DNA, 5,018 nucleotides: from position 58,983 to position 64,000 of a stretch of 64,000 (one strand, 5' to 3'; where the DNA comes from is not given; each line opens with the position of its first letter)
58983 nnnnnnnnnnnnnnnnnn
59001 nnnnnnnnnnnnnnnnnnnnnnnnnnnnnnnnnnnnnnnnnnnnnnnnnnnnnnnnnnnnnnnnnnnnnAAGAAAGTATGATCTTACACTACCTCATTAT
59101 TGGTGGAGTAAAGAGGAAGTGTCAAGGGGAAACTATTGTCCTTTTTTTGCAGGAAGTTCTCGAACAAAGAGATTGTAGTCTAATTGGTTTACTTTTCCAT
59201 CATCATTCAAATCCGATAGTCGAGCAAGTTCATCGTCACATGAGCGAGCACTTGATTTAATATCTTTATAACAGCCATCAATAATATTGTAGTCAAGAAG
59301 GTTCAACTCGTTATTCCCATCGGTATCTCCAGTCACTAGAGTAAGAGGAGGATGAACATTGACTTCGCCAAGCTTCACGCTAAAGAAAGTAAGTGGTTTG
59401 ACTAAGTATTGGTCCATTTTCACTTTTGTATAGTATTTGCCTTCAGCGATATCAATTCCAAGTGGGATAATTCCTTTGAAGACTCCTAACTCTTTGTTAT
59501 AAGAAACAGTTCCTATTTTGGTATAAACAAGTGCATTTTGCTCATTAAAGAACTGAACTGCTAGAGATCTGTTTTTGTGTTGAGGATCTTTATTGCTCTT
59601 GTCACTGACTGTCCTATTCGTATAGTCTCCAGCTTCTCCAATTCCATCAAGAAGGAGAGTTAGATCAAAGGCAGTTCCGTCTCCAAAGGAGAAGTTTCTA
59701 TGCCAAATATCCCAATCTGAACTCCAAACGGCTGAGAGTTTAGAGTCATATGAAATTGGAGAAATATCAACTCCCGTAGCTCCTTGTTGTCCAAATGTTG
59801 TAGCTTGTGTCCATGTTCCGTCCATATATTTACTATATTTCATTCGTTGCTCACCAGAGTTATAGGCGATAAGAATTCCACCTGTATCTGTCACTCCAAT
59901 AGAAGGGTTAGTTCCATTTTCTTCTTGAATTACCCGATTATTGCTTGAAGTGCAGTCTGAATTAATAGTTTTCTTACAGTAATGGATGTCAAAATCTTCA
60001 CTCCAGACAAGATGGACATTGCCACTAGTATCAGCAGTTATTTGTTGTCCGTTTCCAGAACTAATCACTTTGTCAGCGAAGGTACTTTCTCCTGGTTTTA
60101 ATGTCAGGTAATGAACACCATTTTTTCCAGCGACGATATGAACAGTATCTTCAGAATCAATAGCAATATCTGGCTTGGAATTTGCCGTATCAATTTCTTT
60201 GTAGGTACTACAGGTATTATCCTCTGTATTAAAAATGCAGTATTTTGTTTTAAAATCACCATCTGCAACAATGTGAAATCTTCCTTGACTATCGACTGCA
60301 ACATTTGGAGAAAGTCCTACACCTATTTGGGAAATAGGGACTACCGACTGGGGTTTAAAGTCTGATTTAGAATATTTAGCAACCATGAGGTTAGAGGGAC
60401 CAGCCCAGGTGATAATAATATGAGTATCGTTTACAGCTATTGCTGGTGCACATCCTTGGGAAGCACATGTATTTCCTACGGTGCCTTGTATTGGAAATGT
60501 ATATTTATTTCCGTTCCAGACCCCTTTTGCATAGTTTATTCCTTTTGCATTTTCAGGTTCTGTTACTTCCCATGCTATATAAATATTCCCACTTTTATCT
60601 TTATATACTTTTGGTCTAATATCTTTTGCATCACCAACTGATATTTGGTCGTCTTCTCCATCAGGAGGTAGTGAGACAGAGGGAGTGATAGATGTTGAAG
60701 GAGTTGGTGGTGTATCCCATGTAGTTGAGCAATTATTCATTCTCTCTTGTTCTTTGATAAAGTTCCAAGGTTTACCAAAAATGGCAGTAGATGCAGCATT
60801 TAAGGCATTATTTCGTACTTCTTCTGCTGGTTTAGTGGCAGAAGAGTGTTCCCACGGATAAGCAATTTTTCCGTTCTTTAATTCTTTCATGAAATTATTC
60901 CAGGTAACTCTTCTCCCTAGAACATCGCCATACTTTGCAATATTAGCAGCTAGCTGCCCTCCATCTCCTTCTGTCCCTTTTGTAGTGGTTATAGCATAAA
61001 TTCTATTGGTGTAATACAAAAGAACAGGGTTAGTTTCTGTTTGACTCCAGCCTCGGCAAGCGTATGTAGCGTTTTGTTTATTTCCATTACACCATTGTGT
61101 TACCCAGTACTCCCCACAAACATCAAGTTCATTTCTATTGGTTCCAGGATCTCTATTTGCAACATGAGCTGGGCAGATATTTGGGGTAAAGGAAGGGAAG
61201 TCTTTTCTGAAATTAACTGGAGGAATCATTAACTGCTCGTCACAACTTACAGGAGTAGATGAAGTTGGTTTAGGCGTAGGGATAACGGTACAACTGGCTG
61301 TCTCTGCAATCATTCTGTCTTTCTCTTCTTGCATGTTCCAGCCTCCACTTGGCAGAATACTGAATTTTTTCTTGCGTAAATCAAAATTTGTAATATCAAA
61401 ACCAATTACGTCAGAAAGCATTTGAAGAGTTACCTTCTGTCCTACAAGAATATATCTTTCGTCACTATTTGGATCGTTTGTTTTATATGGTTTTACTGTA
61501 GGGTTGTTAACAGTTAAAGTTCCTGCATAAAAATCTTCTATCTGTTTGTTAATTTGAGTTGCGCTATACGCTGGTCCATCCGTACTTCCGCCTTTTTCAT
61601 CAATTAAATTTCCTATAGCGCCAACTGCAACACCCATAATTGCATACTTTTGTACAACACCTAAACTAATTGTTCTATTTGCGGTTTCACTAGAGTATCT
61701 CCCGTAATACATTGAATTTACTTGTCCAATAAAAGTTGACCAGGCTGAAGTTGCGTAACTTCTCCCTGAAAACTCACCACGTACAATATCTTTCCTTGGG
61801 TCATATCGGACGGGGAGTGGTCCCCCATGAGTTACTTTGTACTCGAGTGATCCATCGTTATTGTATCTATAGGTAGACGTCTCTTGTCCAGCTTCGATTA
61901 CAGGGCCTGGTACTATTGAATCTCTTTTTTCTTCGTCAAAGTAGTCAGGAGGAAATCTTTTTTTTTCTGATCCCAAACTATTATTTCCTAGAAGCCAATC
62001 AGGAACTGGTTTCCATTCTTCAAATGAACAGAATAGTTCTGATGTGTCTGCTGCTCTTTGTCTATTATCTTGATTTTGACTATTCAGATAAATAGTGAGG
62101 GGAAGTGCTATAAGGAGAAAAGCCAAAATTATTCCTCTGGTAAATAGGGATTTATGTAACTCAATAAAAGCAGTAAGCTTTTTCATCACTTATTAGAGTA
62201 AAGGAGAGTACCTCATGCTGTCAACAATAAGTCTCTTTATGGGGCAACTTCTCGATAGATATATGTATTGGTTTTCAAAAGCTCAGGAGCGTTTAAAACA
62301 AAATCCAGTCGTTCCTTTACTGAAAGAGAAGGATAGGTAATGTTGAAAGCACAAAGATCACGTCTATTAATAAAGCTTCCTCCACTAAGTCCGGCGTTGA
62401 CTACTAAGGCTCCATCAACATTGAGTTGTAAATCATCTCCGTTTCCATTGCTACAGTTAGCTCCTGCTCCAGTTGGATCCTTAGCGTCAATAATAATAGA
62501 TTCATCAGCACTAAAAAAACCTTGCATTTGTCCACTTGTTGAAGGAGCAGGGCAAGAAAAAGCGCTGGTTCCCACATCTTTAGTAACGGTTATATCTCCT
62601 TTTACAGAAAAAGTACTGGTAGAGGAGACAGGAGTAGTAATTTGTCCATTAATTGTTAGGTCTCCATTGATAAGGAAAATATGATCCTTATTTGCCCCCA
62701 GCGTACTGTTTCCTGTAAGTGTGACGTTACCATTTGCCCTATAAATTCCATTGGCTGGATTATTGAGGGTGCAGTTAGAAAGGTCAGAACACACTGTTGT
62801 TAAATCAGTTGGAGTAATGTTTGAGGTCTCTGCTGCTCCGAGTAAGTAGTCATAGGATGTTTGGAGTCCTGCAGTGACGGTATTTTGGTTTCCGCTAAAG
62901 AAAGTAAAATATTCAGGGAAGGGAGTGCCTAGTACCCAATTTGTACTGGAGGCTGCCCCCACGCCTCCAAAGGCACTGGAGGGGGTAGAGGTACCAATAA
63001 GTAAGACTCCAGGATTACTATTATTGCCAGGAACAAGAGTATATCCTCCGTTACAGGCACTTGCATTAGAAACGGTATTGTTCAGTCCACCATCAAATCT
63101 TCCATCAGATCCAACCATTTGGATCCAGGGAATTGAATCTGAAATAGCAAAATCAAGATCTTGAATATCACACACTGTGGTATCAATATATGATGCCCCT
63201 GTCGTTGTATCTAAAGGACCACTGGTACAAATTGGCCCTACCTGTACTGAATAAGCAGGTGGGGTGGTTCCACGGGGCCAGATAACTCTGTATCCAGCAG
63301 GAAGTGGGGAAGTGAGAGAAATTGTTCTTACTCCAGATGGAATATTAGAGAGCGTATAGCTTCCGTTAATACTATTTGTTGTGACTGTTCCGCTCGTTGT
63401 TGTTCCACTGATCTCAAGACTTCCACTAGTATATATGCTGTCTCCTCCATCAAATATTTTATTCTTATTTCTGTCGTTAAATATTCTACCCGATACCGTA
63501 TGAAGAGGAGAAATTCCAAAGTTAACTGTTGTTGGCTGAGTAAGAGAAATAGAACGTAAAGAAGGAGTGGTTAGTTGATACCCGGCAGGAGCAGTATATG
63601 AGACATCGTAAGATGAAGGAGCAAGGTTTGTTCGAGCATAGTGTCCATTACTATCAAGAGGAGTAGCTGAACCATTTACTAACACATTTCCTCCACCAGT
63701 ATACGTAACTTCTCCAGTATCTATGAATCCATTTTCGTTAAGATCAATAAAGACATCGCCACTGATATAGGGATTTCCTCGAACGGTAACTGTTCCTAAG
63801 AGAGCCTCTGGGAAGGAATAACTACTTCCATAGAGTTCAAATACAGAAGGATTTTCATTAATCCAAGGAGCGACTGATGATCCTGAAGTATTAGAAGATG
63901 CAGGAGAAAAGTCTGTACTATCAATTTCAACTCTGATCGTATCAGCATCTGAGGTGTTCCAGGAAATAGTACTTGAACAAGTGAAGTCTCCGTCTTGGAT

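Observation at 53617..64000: Cellulosome-like cohesin-dockerin assembly locus in a CPR-type genome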

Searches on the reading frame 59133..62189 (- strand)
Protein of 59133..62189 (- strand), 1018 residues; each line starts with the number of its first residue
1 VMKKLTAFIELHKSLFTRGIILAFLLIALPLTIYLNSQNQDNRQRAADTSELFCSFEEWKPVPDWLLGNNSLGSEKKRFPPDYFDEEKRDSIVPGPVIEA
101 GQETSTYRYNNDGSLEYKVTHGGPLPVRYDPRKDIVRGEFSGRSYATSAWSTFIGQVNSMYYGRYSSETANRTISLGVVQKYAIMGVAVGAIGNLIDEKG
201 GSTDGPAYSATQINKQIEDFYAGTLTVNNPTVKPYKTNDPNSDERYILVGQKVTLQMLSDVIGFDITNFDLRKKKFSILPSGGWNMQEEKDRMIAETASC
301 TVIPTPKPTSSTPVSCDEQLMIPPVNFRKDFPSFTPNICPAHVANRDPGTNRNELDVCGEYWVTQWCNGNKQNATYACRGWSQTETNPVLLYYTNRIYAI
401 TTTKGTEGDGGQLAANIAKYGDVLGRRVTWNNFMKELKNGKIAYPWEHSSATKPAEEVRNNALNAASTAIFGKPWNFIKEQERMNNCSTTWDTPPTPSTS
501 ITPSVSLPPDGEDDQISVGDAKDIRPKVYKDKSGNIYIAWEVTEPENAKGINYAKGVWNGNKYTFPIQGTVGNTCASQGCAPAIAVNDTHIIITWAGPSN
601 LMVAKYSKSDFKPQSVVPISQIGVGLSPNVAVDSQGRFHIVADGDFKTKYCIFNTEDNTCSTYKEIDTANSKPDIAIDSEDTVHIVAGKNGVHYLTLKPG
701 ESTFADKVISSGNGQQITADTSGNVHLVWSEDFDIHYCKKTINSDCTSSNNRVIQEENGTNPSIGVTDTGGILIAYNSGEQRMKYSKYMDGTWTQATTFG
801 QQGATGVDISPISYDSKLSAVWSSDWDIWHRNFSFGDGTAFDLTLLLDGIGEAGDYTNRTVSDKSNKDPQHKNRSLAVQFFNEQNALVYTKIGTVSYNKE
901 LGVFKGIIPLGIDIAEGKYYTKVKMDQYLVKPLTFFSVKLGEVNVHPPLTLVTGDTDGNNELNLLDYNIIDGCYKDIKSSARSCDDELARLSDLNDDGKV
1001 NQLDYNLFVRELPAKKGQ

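Call 3: search_protein_families(library=pfam, proteins=[window:59133-62189:-], max_evalue=1)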
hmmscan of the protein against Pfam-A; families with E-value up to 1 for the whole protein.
window:59133-62189:- (1018 aa): 1 family
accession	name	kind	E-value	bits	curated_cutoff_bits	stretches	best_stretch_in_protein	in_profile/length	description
PF00404.24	Dockerin_1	-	0.0037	17.9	22.9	1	954-1011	2-55/57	Dockerin type I domain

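Call 16: search_protein_families(library=ncbifam, proteins=[window:59133-62189:-], max_evalue=0.1)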
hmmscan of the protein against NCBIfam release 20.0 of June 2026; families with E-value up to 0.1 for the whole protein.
window:59133-62189:- (1018 aa): 1 family
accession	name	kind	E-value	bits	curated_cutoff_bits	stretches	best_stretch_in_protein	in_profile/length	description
TIGR02408.1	ectoine_ThpD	equivalog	0.089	12.1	336.5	1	667-730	185-248/277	ectoine hydroxylase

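Call 56: search_solved_structures(query=window:59133-62189:-, max_evalue=1)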
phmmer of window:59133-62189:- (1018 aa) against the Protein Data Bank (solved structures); distinct sequences matched with E-value up to 1: 2.
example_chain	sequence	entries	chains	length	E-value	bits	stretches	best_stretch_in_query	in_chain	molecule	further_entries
5nrk_B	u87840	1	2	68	0.45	11.5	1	954-1008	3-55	DocCel5: Type I dockerin repeat domain from A. cellulolyticus family 5 endoglucanase WP_01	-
2b59_B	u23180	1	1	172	0.87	10.5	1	917-1007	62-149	Cellulosomal scaffolding protein A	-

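Call 59: find_encoding_contigs(protein=window:59133-62186:-, flank=10000, max_places=4)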
Protein window:59133-62186:- (1017 aa): 1 contig read that carries it; 1 place shown.
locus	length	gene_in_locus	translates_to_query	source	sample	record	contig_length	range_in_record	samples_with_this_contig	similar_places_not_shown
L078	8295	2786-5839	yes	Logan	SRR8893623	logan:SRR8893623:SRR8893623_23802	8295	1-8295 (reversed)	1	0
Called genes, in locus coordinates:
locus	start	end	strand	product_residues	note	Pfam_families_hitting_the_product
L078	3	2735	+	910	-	?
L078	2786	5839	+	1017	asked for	-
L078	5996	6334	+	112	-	-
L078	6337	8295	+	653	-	?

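Call 62: search_protein_families(library=pfam, proteins=[L078:3-2735:+], max_evalue=0.001)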
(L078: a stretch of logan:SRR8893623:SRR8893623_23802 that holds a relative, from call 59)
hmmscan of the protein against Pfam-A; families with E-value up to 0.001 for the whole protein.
L078:3-2735:+ (910 aa): 2 families
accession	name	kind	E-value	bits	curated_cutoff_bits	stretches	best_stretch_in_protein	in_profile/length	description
PF17210.9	SdrD_B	-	2.1e-10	41.2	29.7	1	406-469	7-75/112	SdrD B-like domain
PF13620.12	CarboxypepD_reg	-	0.00058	20.6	32.3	0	435-484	31-79/82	Carboxypeptidase regulatory-like domain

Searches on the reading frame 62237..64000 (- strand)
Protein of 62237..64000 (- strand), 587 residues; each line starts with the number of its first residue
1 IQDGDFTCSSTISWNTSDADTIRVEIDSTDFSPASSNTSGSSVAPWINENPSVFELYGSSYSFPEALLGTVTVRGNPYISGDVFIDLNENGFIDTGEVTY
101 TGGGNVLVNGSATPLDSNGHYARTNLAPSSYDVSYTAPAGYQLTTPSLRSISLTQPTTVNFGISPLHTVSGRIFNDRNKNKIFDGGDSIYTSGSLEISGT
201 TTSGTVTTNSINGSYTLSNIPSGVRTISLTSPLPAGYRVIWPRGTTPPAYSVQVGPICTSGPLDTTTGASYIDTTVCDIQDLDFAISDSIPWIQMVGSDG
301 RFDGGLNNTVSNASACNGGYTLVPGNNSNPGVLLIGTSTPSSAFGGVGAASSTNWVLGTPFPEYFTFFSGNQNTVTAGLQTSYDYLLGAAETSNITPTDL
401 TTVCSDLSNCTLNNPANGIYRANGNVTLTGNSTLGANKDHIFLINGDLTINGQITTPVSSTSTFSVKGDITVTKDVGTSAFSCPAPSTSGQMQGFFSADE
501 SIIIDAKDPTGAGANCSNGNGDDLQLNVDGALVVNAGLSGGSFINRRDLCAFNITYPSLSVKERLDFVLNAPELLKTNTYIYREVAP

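Call 3: search_protein_families(library=pfam, proteins=[window:62237-63685:-], max_evalue=1)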
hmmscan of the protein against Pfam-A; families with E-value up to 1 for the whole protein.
window:62237-63685:- (482 aa): 3 families
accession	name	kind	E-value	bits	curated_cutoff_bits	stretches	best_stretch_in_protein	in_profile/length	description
PF17210.9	SdrD_B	-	7.3e-09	36.2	29.7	2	9-41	43-75/112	SdrD B-like domain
PF13620.12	CarboxypepD_reg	-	7.5e-05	23.5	32.3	1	9-56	33-79/82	Carboxypeptidase regulatory-like domain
PF16371.11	MetallophosN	-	0.032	14.9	35.6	0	10-40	24-53/77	N terminal of Calcineurin-like phosphoesterase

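Call 16: search_protein_families(library=ncbifam, proteins=[window:62237-64000:-], max_evalue=0.1)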
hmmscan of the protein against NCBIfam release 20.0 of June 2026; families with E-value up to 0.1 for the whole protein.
window:62237-64000:- (587 aa): 0 families

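Call 57: search_solved_structures(query=window:62237-64000:-, max_evalue=1)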
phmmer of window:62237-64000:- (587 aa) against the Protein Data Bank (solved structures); distinct sequences matched with E-value up to 1: 0.
